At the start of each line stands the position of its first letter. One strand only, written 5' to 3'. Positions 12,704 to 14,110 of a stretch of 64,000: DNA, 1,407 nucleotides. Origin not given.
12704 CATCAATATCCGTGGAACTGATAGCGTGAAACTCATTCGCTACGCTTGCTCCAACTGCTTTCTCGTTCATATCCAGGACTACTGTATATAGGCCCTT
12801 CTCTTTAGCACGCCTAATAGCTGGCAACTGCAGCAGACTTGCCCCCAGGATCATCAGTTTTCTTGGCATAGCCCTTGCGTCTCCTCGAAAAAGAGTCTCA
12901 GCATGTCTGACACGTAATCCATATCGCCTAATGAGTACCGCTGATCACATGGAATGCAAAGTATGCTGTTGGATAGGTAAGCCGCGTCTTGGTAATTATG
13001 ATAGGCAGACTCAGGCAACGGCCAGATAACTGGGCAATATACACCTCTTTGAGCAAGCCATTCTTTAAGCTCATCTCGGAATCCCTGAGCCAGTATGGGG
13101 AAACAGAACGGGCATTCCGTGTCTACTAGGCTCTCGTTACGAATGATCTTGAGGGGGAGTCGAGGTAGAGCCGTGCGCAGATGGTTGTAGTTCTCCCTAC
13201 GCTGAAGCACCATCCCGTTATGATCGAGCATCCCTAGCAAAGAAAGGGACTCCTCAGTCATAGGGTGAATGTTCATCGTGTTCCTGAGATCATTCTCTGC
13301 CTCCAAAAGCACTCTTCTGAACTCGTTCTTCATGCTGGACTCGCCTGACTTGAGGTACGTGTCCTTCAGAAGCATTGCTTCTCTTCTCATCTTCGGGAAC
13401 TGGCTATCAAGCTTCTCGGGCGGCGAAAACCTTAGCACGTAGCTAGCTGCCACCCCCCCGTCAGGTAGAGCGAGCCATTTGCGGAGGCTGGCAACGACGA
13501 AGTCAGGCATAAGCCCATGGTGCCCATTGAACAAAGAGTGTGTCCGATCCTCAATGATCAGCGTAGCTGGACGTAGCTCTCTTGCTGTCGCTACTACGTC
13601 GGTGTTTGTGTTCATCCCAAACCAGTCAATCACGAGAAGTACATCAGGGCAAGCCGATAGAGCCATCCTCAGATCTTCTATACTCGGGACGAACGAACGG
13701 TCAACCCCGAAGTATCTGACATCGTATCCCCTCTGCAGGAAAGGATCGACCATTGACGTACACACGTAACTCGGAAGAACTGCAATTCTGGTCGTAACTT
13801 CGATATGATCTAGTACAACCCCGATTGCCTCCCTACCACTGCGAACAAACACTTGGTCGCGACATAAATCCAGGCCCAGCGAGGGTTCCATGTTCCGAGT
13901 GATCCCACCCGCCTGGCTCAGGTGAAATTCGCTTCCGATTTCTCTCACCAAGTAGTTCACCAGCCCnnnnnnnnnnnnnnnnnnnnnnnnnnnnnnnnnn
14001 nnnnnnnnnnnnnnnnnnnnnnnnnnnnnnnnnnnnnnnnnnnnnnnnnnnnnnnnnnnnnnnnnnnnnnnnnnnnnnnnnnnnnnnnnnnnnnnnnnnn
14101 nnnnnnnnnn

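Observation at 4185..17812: Predicted unusual repeat unit: diamino- or amido-modified deoxy-hexose, pyruvylated, with a possible amino-acid-amidated ManNAcA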

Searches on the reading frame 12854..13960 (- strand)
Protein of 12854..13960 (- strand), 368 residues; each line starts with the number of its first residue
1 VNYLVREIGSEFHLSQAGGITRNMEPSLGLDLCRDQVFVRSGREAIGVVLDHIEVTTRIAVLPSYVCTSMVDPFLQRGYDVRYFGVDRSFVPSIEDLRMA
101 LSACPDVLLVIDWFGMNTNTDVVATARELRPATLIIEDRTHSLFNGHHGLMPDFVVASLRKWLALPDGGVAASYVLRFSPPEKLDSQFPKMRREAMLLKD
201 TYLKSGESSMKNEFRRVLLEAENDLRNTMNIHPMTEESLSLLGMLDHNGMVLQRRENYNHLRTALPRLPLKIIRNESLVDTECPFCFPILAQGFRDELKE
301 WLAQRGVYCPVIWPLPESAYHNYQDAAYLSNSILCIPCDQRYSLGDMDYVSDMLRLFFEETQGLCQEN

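Call 3: search_protein_families(library=pfam, proteins=[window:12854-13960:-])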
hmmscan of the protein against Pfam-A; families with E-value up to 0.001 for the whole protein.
window:12854-13960:- (368 aa): 0 families

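Call 5: search_protein_families(library=ncbifam, proteins=[window:12854-13960:-], max_evalue=0.01)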
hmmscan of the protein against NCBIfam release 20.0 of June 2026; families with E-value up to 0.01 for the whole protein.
window:12854-13960:- (368 aa): 1 family
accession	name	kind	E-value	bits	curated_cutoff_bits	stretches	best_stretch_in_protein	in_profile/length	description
TIGR04343.1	egtE_PLP_lyase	equivalog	0.0044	15.9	400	1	36-190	74-226/370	ergothioneine biosynthesis PLP-dependent enzyme EgtE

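Call 10: search_solved_structures(query=window:12854-13960:-, max_evalue=10, show_alignments=2)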
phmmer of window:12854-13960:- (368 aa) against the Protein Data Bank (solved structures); distinct sequences matched with E-value up to 10: 0.

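Call 12: find_homologous_proteins(query=window:12854-13960:-)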
Query window:12854-13960:- (368 aa): 158 proteins with E <= 0.001 among 4552 candidates; the best 120 are listed.
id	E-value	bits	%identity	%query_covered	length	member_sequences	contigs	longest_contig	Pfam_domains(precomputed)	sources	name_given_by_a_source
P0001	1.0e-250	849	100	100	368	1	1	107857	-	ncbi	-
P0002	1.8e-128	447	55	98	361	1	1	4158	-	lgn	-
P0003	9.7e-105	369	46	97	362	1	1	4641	-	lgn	-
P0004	3.4e-104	367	47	98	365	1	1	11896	-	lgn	-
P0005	3.1e-102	360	47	96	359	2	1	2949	-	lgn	-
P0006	3.4e-98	347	44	97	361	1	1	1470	PF01041.24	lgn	-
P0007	4.1e-97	343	43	97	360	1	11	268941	-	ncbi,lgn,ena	-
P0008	8.5e-97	342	43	98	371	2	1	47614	PF01041.24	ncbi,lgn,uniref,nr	ncbi:hypothetical protein [Clostridium algidicarnis]|uniref:dTDP-4-amino-4,6-dideoxygalactose transa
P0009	2.0e-96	341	45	96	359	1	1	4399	-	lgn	-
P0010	7.9e-95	336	45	96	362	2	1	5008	-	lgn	-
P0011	2.0e-94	335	45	96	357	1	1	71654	-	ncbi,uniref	ncbi:hypothetical protein [Paenibacillus sp. HJGM_3]|uniref:hypothetical protein n=1 Tax=Paenibacill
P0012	5.4e-94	333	44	96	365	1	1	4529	-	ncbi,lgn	-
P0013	8.9e-94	332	43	96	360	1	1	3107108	-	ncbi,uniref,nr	ncbi:Predicted pyridoxal phosphate-dependent enzyme apparently involved in regulation of cell wall b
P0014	1.2e-93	332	45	96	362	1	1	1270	-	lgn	-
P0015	2.1e-93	331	45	95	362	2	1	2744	-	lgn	-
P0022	8.8e-54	201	33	95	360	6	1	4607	PF01041.24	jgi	-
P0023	1.9e-53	200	34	96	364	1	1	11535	PF01041.24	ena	-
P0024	2.2e-53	200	34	96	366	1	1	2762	PF01041.24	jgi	jgi:dTDP-4-amino-4,6-dideoxygalactose transaminase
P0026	2.0e-52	196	33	95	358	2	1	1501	PF01041.24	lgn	-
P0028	1.7e-51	193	33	94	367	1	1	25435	PF01041.24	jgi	jgi:dTDP-4-amino-4,6-dideoxygalactose transaminase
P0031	2.4e-50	190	31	94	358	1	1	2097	PF01041.24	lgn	-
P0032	3.1e-50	189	34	95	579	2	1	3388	PF02397.23,PF01041.24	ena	-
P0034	2.7e-48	183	31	96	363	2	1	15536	PF01041.24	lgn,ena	-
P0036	1.0e-47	181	29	95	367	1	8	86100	PF01041.24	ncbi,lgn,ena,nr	ncbi:DegT/DnrJ/EryC1/StrS family aminotransferase [Clostridium perfringens]|nr:DegT/DnrJ/EryC1/StrS 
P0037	1.1e-47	181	32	95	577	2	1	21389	PF02397.23,PF01041.24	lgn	-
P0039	4.6e-47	179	29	95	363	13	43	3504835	PF01041.24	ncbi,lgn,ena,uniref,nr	ncbi:hypothetical protein E5N06_07725 [Clostridium perfringens]|uniref:DegT/DnrJ/EryC1/StrS family a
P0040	1.3e-46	177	33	95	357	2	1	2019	PF01041.24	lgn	-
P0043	4.1e-44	169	30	96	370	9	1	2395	PF01041.24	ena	-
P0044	4.2e-44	169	33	95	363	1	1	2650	PF01041.24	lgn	-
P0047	1.1e-43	168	29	97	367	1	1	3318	PF01041.24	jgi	jgi:dTDP-4-amino-4,6-dideoxygalactose transaminase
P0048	1.4e-43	167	30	97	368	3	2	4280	PF01041.24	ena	-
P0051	2.0e-43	167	32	95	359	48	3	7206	PF01041.24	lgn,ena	-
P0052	2.9e-43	166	32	95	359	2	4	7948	PF01041.24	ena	-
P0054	1.4e-42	164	31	97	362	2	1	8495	PF01041.24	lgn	-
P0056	2.7e-42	163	30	96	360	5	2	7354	PF01041.24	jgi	-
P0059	3.8e-42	163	31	98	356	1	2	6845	PF01041.24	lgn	-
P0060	8.4e-42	161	32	87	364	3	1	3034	PF01041.24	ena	-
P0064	1.3e-40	158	30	97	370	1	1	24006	PF01041.24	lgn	-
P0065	1.4e-40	157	33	96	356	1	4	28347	PF01041.24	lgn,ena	-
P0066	2.1e-40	157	33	95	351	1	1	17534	PF01041.24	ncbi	-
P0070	4.7e-39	152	26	95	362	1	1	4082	PF01041.24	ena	-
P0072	4.8e-39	152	31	96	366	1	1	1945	PF01041.24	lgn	-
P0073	5.2e-39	152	28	96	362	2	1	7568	PF01041.24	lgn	-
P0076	1.9e-38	150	28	97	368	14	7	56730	PF01041.24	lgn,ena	-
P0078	2.7e-38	150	29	93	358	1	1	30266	PF01041.24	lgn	-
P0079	3.2e-38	150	30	94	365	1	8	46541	PF01041.24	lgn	-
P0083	6.3e-37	145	31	94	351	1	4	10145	PF01041.24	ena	-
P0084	1.3e-36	144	28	97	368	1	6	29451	PF01041.24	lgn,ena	-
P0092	6.9e-35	139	31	94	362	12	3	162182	PF01041.24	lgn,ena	-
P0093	1.0e-34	138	30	97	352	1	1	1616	PF01041.24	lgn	-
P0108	1.9e-32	131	30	96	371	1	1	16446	PF01041.24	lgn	-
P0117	3.1e-31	127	26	97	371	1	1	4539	PF01041.24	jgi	-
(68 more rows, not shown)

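Call 13: find_encoding_contigs(protein=P0013, flank=10000, max_places=2)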
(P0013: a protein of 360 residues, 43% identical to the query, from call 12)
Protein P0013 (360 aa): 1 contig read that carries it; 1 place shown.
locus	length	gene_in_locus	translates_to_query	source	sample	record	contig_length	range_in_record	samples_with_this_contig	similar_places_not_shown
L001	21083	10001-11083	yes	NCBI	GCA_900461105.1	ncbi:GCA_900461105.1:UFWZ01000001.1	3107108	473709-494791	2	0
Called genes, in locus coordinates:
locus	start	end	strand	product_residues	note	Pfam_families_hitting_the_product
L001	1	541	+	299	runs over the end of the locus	PF00483:NTP_transferase, PF12804:NTP_transf_3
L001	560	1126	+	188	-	PF00908:dTDP_sugar_isom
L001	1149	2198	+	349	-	PF01073:3Beta_HSD, PF01370:Epimerase, PF02719:Polysacc_synt_2, PF04321:RmlD_sub_bind, PF07993:NAD_binding_4, PF16363:GDP_Man_Dehyd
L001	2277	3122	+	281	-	PF01073:3Beta_HSD (faint), PF01370:Epimerase, PF04321:RmlD_sub_bind, PF02719:Polysacc_synt_2, PF16363:GDP_Man_Dehyd, PF07993:NAD_binding_4 (weak)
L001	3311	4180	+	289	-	PF00483:NTP_transferase, PF12804:NTP_transf_3 (weak)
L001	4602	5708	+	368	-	PF13439:Glyco_transf_4, PF13477:Glyco_trans_4_2, PF13579:Glyco_trans_4_4, PF00534:Glycos_transf_1, PF13692:Glyco_trans_1_4, PF13524:Glyco_trans_1_2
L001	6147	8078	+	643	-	PF13727:CoA_binding_3, PF01370:Epimerase, PF02719:Polysacc_synt_2, PF04321:RmlD_sub_bind, PF01073:3Beta_HSD, PF16363:GDP_Man_Dehyd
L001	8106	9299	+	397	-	PF00155:Aminotran_1_2, PF01041:DegT_DnrJ_EryC1, PF01053:Cys_Met_Meta_PP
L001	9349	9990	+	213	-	PF02397:Bac_transf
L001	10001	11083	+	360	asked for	-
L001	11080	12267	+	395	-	PF01071:GARS_A (weak), PF02222:ATP-grasp (weak), PF02655:ATP-grasp_3, PF02786:CPSase_L_D2, PF13535:ATP-grasp_4, PF18603:LAL_C2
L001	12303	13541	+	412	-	PF13439:Glyco_transf_4, PF00534:Glycos_transf_1, PF13692:Glyco_trans_1_4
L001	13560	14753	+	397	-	PF00266:Aminotran_5 (weak), PF01041:DegT_DnrJ_EryC1, PF01053:Cys_Met_Meta_PP (weak)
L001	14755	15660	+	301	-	PF25087:GMPPB_C (faint), PF00132:Hexapep, PF25084:LbH_EIF2B (weak), PF00132:Hexapep (weak)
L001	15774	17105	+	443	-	PF03446:NAD_binding_2, PF03721:UDPG_MGDP_dh_N, PF00984:UDPG_MGDP_dh, PF03720:UDPG_MGDP_dh_C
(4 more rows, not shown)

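Call 14: find_encoding_contigs(protein=P0039, flank=10000, max_places=3)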
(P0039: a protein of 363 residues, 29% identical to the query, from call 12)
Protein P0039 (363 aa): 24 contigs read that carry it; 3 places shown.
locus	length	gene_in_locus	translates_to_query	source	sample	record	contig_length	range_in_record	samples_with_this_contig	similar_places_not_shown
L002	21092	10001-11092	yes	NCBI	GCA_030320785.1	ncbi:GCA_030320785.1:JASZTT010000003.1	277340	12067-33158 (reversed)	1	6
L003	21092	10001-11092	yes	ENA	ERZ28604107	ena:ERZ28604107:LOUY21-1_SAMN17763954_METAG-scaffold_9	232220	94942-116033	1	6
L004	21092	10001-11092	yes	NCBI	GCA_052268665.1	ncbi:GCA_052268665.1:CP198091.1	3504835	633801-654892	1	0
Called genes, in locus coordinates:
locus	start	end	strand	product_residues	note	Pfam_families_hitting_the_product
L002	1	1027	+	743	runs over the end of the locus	PF00512:HisKA, PF02518:HATPase_c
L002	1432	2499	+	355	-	PF04632:FUSC, PF06081:ArAE_1 (weak), PF13515:FUSC_2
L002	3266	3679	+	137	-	-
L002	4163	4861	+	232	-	PF02706:Wzz, PF13807:GNVR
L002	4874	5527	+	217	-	PF00142:Fer4_NifH (weak), PF06564:CBP_BcsQ, PF09140:MipZ, PF10609:ParA, PF13614:AAA_31, PF01656:CbiA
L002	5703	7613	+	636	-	PF13727:CoA_binding_3, PF13460:NAD_binding_10 (faint), PF17836:PglD_N (faint), PF01073:3Beta_HSD, PF01370:Epimerase, PF02719:Polysacc_synt_2, PF04321:RmlD_sub_bind, PF16363:GDP_Man_Dehyd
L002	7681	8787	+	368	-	PF01041:DegT_DnrJ_EryC1, PF00155:Aminotran_1_2 (weak)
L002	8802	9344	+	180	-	PF13302:Acetyltransf_3, PF13420:Acetyltransf_4, PF00583:Acetyltransf_1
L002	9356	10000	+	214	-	PF02397:Bac_transf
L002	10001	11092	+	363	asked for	PF01041:DegT_DnrJ_EryC1 (faint)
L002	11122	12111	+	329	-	PF04339:FemAB_like, PF02388:FemAB, PF13480:Acetyltransf_6, PF02388:FemAB (weak)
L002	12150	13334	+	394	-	PF00534:Glycos_transf_1, PF13692:Glyco_trans_1_4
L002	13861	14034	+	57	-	-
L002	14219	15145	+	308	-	PF20706:GT4-conflict, PF00534:Glycos_transf_1, PF13692:Glyco_trans_1_4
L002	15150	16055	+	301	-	PF14305:ATPgrasp_TupA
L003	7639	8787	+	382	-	PF01041:DegT_DnrJ_EryC1, PF01212:Beta_elim_lyase (weak)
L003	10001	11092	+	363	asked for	PF01041:DegT_DnrJ_EryC1 (faint)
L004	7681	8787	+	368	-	PF01041:DegT_DnrJ_EryC1, PF00155:Aminotran_1_2 (weak), PF01212:Beta_elim_lyase (weak)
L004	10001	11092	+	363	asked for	PF01041:DegT_DnrJ_EryC1 (faint)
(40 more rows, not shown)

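Call 15: find_encoding_contigs(protein=P0037, flank=10000, max_places=2)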
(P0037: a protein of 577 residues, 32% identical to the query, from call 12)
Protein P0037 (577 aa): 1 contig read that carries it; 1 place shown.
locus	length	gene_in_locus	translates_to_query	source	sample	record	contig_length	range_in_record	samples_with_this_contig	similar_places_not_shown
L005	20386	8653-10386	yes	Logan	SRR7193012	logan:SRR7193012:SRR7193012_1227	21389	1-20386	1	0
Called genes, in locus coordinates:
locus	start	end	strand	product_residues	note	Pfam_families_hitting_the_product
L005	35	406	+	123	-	-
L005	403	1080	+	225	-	PF01048:PNP_UDP_1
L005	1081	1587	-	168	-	PF06177:QueT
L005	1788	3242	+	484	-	PF04932:Wzy_C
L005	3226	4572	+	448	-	-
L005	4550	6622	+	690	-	PF00132:Hexapep (weak), PF25087:GMPPB_C, PF00132:Hexapep, PF25087:GMPPB_C, PF02878:PGM_PMM_I, PF02879:PGM_PMM_II, PF02880:PGM_PMM_III, PF00408:PGM_PMM_IV, +4 more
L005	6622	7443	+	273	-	PF13527:Acetyltransf_9, PF00583:Acetyltransf_1 (weak)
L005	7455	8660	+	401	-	PF00155:Aminotran_1_2, PF01041:DegT_DnrJ_EryC1, PF01053:Cys_Met_Meta_PP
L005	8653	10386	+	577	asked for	PF02397:Bac_transf, PF01041:DegT_DnrJ_EryC1 (weak)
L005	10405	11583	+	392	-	PF01071:GARS_A (weak), PF02222:ATP-grasp, PF02655:ATP-grasp_3, PF02786:CPSase_L_D2, PF07478:Dala_Dala_lig_C, PF13535:ATP-grasp_4, PF18603:LAL_C2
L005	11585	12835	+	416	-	PF00534:Glycos_transf_1, PF13692:Glyco_trans_1_4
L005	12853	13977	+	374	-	PF00155:Aminotran_1_2, PF01041:DegT_DnrJ_EryC1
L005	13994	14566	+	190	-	PF25084:LbH_EIF2B, PF00132:Hexapep, PF14602:Hexapep_2, PF25087:GMPPB_C (weak)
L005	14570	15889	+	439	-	PF03446:NAD_binding_2 (weak), PF03721:UDPG_MGDP_dh_N, PF00984:UDPG_MGDP_dh, PF03720:UDPG_MGDP_dh_C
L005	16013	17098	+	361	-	PF01408:GFO_IDH_MocA, PF22725:GFO_IDH_MocA_C3, PF02894:GFO_IDH_MocA_C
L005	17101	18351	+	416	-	PF00534:Glycos_transf_1, PF13692:Glyco_trans_1_4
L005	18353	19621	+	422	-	-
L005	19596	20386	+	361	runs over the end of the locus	PF13439:Glyco_transf_4, PF00534:Glycos_transf_1, PF13692:Glyco_trans_1_4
